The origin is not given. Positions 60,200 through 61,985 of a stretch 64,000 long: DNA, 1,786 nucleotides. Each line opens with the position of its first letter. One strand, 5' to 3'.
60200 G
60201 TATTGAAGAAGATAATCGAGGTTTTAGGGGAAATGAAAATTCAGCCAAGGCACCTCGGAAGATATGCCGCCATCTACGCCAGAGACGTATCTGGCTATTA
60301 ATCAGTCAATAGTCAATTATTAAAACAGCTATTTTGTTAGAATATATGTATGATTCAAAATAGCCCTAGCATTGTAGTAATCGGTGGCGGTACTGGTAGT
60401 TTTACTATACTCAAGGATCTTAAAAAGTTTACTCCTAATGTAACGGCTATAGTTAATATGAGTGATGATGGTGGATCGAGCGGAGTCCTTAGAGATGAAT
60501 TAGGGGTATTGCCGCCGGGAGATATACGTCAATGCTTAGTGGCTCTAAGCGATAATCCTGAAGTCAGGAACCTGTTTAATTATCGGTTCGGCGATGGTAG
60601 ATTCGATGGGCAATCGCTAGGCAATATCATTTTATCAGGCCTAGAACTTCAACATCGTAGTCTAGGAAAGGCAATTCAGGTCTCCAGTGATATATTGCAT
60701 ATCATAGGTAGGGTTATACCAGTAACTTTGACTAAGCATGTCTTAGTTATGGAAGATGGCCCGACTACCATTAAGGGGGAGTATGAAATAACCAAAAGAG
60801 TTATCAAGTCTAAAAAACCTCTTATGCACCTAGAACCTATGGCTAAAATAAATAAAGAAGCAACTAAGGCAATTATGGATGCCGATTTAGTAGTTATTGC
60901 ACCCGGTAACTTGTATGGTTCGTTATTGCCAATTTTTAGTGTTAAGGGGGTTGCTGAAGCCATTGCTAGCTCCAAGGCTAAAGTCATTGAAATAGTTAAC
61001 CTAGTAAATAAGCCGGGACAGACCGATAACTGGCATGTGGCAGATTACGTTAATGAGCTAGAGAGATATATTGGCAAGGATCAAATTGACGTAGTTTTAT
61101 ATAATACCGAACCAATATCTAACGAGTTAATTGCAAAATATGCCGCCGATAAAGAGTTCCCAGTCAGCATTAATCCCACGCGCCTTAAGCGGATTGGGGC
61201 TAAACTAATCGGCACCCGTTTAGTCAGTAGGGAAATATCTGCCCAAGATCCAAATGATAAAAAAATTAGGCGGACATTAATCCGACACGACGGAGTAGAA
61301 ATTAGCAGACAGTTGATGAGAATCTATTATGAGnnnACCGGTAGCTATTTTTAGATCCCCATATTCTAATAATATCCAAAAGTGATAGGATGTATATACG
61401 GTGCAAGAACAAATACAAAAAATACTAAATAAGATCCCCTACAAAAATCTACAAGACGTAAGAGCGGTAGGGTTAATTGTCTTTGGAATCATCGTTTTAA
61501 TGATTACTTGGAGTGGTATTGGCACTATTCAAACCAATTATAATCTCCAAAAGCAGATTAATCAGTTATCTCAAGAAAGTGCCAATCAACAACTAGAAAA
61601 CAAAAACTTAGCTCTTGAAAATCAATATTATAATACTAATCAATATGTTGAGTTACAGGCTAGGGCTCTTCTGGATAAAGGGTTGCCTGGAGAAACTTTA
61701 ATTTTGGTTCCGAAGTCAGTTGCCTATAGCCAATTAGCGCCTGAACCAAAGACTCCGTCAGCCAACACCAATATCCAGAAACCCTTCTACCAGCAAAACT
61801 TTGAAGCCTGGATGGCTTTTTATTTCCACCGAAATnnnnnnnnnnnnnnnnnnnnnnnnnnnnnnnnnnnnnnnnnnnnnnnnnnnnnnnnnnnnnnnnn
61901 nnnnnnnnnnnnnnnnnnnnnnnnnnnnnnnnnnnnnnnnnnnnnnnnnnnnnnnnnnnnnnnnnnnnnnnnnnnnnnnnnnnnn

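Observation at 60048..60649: Perfect 114-bp inverted repeat brackets the promoter and first 62 codons of yvcK (candidate invertible switch, or recombination scar)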

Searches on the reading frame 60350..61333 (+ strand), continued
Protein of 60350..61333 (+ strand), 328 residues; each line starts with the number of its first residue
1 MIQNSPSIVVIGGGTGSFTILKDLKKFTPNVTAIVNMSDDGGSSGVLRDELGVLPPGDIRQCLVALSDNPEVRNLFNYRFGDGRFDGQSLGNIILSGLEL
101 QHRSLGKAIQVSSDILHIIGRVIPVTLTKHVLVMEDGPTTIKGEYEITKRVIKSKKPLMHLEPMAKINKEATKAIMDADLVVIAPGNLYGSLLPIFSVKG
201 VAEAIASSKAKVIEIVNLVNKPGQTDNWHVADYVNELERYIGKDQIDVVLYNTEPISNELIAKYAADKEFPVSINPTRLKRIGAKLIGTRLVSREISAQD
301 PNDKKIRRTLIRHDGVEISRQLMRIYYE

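Call 34: search_solved_structures(query=window:60350-61333:+, max_evalue=1e-10, show_alignments=1)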
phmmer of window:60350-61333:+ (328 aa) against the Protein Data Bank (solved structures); distinct sequences matched with E-value up to 1e-10: 5.
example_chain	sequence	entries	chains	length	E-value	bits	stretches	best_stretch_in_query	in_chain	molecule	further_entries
2ppv_A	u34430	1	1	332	3.2e-56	194.2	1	7-292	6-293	Uncharacterized protein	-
2hzb_A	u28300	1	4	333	1.1e-55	192.4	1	6-308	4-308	Hypothetical UPF0052 protein BH3568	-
2o2z_A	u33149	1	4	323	1.5e-55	192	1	6-307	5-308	hypothetical protein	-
2p0y_A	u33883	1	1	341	3.8e-48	167.6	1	5-261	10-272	Hypothetical protein lp_0780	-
2q7x_A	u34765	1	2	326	4.5e-46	160.8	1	5-267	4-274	UPF0052 protein SP_1565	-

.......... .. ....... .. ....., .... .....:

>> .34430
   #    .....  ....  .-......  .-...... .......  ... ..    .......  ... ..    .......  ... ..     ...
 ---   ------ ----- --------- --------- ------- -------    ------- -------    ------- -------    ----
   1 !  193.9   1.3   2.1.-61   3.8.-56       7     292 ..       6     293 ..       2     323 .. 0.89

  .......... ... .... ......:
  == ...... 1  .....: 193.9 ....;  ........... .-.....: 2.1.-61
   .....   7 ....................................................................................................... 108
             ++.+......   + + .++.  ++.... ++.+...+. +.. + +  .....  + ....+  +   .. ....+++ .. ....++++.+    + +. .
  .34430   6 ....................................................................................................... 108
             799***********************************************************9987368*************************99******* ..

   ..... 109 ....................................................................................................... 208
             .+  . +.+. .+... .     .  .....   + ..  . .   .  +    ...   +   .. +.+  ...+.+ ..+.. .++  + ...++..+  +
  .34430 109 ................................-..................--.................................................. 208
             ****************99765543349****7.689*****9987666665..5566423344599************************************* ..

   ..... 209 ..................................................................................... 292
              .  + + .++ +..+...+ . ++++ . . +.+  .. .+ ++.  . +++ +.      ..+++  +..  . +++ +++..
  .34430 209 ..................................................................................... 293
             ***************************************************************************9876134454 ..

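Call 48: list_cluster_members(proteins=[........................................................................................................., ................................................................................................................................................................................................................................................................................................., window:60539-61333:+, window:60051-60248:-])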
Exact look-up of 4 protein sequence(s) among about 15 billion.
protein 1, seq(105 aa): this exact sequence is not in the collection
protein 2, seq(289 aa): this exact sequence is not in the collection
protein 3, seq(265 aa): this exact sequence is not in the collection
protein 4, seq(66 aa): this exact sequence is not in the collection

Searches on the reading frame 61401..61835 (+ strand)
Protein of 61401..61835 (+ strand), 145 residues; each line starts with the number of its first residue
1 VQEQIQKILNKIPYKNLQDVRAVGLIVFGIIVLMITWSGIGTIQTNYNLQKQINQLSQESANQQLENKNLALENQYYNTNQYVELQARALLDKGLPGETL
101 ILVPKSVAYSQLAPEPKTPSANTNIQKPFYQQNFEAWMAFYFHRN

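Call 9: find_encoding_contigs(protein=window:61401-61835:+, flank=4000, max_places=10)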
Protein window:61401-61835:+ (145 aa): 7 contigs read that carry it; 5 places shown.
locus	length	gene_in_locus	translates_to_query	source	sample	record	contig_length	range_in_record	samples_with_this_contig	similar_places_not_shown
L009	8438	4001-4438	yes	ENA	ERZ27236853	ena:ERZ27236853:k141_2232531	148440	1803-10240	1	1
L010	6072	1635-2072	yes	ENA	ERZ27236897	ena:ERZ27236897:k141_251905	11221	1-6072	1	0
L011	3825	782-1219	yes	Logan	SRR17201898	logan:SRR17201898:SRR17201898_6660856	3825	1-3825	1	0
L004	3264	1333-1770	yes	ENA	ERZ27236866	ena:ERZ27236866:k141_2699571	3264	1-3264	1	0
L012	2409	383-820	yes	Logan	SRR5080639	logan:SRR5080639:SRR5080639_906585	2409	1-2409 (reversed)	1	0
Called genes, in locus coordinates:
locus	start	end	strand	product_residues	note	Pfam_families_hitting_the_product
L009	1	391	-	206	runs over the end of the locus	-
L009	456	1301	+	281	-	-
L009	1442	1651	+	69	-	-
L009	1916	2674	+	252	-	-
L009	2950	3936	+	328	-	PF01933:CofD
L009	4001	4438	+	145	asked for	PF04977:DivIC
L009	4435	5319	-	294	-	PF00483:NTP_transferase, PF12804:NTP_transf_3 (weak)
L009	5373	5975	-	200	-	PF10648:Gmad2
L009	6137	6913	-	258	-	PF01874:CitG (weak)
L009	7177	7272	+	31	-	-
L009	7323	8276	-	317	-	-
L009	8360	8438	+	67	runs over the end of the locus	-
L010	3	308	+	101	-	?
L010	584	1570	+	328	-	PF01933:CofD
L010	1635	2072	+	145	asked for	PF04977:DivIC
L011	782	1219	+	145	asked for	PF04977:DivIC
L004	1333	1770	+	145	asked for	PF04977:DivIC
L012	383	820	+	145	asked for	PF04977:DivIC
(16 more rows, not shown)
